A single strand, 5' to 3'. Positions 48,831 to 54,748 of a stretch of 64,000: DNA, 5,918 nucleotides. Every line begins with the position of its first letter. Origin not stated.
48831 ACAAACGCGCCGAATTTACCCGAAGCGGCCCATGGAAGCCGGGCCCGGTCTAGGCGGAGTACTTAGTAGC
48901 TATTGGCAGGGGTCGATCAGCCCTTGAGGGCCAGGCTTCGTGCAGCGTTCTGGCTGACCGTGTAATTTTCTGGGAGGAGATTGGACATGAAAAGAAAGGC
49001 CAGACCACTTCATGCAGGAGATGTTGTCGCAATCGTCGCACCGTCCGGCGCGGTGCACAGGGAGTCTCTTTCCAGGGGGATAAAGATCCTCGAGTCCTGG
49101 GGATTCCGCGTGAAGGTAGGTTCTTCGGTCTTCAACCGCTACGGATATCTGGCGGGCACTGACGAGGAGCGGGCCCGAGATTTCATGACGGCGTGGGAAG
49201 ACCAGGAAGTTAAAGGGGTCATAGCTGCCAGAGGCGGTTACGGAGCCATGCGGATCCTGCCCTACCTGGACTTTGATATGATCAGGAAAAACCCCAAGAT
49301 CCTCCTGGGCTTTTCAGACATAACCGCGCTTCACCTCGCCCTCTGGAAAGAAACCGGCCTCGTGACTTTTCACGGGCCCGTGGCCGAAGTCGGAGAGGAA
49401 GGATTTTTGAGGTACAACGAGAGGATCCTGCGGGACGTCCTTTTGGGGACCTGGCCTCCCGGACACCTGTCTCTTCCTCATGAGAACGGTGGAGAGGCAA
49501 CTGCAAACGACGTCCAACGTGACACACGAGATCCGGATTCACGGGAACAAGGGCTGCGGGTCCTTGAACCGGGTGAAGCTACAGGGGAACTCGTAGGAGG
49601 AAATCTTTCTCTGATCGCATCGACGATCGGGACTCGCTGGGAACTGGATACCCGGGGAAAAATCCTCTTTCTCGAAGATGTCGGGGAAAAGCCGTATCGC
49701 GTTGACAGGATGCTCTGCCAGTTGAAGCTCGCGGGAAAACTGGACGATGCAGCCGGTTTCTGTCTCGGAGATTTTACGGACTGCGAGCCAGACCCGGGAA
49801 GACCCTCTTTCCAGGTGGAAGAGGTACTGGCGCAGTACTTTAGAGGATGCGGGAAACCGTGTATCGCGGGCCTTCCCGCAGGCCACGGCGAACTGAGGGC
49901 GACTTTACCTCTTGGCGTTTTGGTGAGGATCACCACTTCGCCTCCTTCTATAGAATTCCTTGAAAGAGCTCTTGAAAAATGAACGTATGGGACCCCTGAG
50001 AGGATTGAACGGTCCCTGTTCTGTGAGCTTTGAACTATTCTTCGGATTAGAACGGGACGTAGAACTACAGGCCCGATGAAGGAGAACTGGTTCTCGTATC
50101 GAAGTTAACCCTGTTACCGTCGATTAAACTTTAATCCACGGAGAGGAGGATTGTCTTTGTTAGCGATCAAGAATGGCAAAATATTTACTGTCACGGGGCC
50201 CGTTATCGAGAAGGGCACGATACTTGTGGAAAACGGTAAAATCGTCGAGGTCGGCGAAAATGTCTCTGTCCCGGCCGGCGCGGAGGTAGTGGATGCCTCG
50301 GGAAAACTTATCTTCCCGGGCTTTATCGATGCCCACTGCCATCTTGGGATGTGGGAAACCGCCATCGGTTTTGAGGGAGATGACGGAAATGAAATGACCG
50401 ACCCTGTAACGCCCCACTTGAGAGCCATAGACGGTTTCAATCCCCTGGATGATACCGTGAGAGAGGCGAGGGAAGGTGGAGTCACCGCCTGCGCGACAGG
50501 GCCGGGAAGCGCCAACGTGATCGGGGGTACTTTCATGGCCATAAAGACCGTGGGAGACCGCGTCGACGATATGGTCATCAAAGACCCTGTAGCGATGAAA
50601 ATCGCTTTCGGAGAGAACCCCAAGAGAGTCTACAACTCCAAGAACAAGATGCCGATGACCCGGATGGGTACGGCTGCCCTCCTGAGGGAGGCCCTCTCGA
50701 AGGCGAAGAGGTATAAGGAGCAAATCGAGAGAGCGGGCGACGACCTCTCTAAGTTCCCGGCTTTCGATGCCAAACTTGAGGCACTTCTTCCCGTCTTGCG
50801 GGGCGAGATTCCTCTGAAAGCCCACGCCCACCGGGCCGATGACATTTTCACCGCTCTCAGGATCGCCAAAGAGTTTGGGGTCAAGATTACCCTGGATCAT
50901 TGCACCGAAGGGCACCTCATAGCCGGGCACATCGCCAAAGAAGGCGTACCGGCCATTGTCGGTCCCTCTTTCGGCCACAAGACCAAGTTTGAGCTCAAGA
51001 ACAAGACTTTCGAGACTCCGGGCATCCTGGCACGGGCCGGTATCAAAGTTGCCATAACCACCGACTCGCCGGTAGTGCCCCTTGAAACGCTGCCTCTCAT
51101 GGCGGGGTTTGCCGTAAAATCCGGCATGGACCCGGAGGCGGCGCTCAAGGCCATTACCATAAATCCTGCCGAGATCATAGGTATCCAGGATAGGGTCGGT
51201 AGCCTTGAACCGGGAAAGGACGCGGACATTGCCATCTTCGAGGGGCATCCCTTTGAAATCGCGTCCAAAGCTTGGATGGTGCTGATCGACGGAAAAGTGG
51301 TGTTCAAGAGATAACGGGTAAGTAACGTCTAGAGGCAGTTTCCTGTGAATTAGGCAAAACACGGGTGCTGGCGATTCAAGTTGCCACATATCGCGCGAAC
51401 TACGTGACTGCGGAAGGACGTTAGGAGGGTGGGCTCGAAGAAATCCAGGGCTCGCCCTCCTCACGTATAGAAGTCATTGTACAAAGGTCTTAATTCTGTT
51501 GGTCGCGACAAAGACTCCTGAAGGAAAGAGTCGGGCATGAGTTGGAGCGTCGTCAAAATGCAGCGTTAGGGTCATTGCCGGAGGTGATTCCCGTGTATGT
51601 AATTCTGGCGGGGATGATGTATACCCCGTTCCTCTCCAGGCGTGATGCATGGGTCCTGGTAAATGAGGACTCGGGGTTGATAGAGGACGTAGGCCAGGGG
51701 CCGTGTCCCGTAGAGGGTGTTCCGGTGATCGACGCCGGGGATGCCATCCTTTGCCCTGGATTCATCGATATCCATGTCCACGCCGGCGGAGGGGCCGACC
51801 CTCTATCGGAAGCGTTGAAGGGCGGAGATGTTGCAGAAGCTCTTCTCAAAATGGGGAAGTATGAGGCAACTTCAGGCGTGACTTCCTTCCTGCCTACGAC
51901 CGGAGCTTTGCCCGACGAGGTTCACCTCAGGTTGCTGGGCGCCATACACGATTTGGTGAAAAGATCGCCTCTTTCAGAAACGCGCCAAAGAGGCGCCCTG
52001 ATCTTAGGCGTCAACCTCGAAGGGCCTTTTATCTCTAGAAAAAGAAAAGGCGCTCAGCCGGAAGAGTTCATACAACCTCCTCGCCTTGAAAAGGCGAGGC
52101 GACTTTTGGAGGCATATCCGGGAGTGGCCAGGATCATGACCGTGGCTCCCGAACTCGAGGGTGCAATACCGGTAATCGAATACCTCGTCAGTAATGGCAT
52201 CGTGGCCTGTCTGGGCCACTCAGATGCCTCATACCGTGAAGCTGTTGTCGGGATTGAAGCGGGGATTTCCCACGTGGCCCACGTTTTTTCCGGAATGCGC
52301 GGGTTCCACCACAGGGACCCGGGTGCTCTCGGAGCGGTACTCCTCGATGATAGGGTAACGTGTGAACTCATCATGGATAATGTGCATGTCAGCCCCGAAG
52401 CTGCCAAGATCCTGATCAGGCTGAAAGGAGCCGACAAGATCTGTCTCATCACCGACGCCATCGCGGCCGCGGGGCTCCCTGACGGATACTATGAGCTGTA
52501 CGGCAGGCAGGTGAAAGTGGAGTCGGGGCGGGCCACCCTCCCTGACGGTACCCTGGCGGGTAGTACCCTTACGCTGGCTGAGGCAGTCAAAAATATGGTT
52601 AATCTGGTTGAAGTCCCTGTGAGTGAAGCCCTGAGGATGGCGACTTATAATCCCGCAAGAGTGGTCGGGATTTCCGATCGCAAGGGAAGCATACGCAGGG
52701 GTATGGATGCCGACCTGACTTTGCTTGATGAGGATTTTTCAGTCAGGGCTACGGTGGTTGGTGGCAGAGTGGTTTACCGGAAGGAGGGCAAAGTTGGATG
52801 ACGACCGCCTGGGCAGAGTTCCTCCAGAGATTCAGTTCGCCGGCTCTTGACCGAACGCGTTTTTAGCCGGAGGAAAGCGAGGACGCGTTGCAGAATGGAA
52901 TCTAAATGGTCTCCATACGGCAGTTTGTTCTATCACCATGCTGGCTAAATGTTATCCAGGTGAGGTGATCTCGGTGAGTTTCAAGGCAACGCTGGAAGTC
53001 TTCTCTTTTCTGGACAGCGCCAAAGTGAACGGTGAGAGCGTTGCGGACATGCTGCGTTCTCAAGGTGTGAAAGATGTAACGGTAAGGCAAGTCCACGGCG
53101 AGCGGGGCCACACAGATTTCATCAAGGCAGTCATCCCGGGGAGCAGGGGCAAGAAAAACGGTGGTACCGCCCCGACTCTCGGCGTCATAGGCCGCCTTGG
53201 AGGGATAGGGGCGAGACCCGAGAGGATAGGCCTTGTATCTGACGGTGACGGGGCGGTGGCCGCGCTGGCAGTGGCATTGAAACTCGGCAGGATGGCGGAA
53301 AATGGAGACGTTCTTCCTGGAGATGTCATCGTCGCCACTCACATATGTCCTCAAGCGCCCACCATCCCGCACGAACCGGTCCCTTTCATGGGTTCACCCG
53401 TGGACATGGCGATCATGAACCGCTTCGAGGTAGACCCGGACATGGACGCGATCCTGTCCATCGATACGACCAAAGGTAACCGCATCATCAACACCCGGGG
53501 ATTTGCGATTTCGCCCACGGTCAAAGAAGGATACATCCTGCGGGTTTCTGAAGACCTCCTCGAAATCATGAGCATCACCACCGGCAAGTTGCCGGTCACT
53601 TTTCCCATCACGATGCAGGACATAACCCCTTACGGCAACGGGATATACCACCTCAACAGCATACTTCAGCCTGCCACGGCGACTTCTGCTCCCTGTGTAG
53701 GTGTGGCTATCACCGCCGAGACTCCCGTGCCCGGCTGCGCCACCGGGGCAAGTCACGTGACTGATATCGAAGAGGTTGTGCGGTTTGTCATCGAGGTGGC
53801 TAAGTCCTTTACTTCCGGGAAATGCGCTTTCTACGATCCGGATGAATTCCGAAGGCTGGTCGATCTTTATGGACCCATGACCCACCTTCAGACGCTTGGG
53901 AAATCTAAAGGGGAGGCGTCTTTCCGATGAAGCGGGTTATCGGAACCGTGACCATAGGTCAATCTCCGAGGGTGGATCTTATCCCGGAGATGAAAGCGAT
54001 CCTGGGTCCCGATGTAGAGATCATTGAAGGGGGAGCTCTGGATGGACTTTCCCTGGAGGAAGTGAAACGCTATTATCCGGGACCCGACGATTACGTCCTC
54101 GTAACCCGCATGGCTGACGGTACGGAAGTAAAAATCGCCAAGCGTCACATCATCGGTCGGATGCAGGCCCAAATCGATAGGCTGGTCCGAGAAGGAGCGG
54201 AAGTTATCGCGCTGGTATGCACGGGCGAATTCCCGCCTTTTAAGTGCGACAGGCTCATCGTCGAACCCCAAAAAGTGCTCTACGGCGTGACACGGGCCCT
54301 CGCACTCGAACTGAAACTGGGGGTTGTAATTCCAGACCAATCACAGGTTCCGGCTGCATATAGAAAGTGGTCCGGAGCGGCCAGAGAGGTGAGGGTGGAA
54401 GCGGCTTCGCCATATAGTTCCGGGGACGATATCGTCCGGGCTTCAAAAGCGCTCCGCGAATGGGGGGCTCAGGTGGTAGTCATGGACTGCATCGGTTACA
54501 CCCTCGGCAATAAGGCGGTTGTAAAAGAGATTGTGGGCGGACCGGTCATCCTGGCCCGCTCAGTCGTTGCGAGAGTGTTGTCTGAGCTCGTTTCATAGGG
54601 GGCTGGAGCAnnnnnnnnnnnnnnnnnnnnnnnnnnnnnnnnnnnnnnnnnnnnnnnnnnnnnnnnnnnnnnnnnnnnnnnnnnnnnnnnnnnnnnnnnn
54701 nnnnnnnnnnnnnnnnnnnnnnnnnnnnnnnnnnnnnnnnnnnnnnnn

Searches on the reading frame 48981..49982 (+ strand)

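Call 31: search_protein_families(library=pfam, proteins=[window:48981-49982:+], max_evalue=0.00001)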
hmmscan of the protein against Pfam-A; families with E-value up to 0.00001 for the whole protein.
window:48981-49982:+ (333 aa): 2 families
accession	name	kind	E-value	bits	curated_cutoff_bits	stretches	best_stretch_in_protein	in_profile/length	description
PF02016.21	Peptidase_S66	-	4.7e-46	156.3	25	1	16-132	1-121/121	LD-carboxypeptidase N-terminal domain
PF17676.7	Peptidase_S66C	-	4.6e-37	127.7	23.7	1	201-317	1-120/120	LD-carboxypeptidase C-terminal domain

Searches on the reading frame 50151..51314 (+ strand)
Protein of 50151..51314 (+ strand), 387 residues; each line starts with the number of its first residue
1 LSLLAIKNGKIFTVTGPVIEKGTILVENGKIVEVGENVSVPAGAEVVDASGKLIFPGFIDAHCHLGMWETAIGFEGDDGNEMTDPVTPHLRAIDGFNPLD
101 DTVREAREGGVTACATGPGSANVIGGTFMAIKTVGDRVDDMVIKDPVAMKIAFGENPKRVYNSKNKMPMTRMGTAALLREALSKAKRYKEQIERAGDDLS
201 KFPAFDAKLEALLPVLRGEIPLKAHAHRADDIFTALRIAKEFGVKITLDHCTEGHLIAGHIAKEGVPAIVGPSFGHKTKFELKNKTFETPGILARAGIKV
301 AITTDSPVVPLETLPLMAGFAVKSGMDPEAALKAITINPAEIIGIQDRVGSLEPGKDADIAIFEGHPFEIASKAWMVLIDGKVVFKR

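Call 31: search_protein_families(library=pfam, proteins=[window:50151-51314:+], max_evalue=0.00001)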
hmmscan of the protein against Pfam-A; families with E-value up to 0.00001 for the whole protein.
window:50151-51314:+ (387 aa): 2 families
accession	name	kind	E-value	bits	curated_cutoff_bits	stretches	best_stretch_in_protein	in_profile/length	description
PF07969.17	Amidohydro_3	-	5.2e-23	82.7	29.7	1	293-385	362-472/472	Amidohydrolase family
PF01979.26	Amidohydro_1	-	2.2e-21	76.9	25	1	54-384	2-345/345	Amidohydrolase family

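Call 74: search_protein_families(library=ncbifam, proteins=[window:50151-51314:+], max_evalue=1e-10)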
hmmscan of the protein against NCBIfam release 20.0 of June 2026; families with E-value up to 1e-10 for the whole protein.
window:50151-51314:+ (387 aa): 29 families (the best 25 are shown)
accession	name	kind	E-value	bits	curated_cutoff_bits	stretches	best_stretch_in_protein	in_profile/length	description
NF006056.0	PRK08204.1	subfamily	2.3e-23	82.7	391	1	5-79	6-79/449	hypothetical protein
TIGR01224.1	hutI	equivalog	4.9e-23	81.6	298.15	1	221-366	212-354/377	imidazolonepropionase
NF051886.1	XaaProDiPepCaul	equivalog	1.5e-22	80.2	500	0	294-369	304-379/398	Xaa-Pro dipeptidase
NF006844.0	PRK09357.2-5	equivalog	7.8e-17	61.4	701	0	1-65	1-64/422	dihydroorotase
NF006689.0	PRK09237.1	equivalog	9.2e-17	60.7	371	0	4-65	5-66/383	amidohydrolase/deacetylase family metallohydrolase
TIGR00857.1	pyrC_multi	subfamily_domain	1.8e-16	60.1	279.05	0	21-68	5-51/412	dihydroorotase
NF011990.0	PRK15446.2-6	subfamily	3.6e-16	58.9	233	0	326-386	326-384/390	alpha-D-ribose 1-methylphosphonate 5-triphosphate diphosphatase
TIGR02033.1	D-hydantoinase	equivalog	3.9e-16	59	393.25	1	5-71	2-66/454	dihydropyrimidinase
NF006845.0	PRK09357.2-6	equivalog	5.8e-16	58.2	728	1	5-66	4-65/428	dihydroorotase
TIGR03178.1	allantoinase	equivalog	1.9e-15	56.6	357.85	0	5-65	3-60/441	allantoinase AllB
NF009060.0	PRK12394.1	equivalog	3.6e-15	55.6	442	0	5-77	6-77/381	metallo-dependent hydrolase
TIGR01178.1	ade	equivalog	2.1e-14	52.9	472.5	0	5-67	3-61/552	adenine deaminase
NF058538.1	ergo_util_ErtD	equivalog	2.2e-14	53.2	600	0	9-64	7-60/446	hydantoin-5-propionate amidohydrolase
NF005557.0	PRK07228.1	equivalog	5e-14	51.8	522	0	5-65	4-65/445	5'-deoxyadenosine deaminase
NF009941.0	PRK13404.1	subfamily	6.9e-14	51.3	647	0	5-67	7-65/478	dihydropyrimidinase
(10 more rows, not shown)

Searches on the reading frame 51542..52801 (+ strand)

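Call 31: search_protein_families(library=pfam, proteins=[window:51542-52801:+], max_evalue=0.00001)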
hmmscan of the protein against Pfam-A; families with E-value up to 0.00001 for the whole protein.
window:51542-52801:+ (419 aa): 2 families
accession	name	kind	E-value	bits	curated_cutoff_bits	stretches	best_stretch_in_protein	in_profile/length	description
PF01979.26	Amidohydro_1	-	1.5e-26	93.9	25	1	69-411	1-345/345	Amidohydrolase family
PF07969.17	Amidohydro_3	-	1.2e-17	65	29.7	1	357-412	406-472/472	Amidohydrolase family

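Call 74: search_protein_families(library=ncbifam, proteins=[window:51542-52801:+], max_evalue=1e-10)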
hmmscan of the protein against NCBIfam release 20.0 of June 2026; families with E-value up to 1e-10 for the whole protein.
window:51542-52801:+ (419 aa): 6 families
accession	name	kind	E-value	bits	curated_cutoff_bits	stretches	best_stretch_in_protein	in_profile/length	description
TIGR00221.1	nagA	equivalog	4.9e-99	331.8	225.65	1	20-408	6-379/380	N-acetylglucosamine-6-phosphate deacetylase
NF008371.0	PRK11170.1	equivalog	2.2e-72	244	483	1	19-411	2-379/382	N-acetylglucosamine-6-phosphate deacetylase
NF011990.0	PRK15446.2-6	subfamily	4.4e-16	58.6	233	1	345-416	313-387/390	alpha-D-ribose 1-methylphosphonate 5-triphosphate diphosphatase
TIGR01975.1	isoAsp_dipep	equivalog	9.5e-16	57.9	331.25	0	340-414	306-379/389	beta-aspartyl-peptidase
NF011987.0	PRK15446.2-3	subfamily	1.1e-12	47.5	253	0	352-415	321-387/395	alpha-D-ribose 1-methylphosphonate 5-triphosphate diphosphatase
NF006689.0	PRK09237.1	equivalog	8.6e-11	41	371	0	339-396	281-336/383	amidohydrolase/deacetylase family metallohydrolase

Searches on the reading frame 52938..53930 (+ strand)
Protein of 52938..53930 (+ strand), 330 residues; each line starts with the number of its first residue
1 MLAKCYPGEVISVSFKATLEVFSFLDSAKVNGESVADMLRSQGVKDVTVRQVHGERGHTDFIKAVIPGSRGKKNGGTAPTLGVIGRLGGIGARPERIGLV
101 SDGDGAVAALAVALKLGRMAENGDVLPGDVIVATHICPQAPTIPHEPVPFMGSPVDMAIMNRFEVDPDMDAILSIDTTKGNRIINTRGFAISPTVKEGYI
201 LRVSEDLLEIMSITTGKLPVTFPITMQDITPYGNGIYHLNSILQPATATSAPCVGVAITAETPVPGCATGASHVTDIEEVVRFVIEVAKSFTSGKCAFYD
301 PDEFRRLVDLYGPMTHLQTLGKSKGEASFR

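Call 31: search_protein_families(library=pfam, proteins=[window:52938-53930:+], max_evalue=0.00001)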
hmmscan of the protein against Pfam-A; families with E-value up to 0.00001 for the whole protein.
window:52938-53930:+ (330 aa): 1 family
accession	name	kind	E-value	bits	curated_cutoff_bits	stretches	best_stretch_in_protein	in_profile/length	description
PF06675.16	DUF1177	-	1.3e-138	460.8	25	1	51-320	2-271/272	Protein of unknown function (DUF1177)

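Call 74: search_protein_families(library=ncbifam, proteins=[window:52938-53930:+], max_evalue=1e-10)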
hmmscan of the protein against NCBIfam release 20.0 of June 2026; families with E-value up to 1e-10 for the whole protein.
window:52938-53930:+ (330 aa): 0 families

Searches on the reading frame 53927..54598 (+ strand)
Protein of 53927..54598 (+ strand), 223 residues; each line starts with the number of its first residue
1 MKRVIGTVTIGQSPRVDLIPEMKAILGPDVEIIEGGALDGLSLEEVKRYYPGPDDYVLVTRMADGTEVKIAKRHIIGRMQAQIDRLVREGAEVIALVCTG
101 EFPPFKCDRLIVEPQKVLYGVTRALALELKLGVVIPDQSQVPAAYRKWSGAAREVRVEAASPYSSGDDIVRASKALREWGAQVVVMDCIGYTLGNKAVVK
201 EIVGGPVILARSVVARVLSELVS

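Call 74: search_protein_families(library=ncbifam, proteins=[window:53927-54598:+], max_evalue=1e-10)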
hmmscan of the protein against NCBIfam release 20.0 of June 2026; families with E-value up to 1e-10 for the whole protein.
window:53927-54598:+ (223 aa): 1 family
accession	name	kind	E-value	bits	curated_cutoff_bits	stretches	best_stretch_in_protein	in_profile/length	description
NF007788.0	PRK10481.1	equivalog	5.9e-68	229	198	1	1-222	1-224/225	hypothetical protein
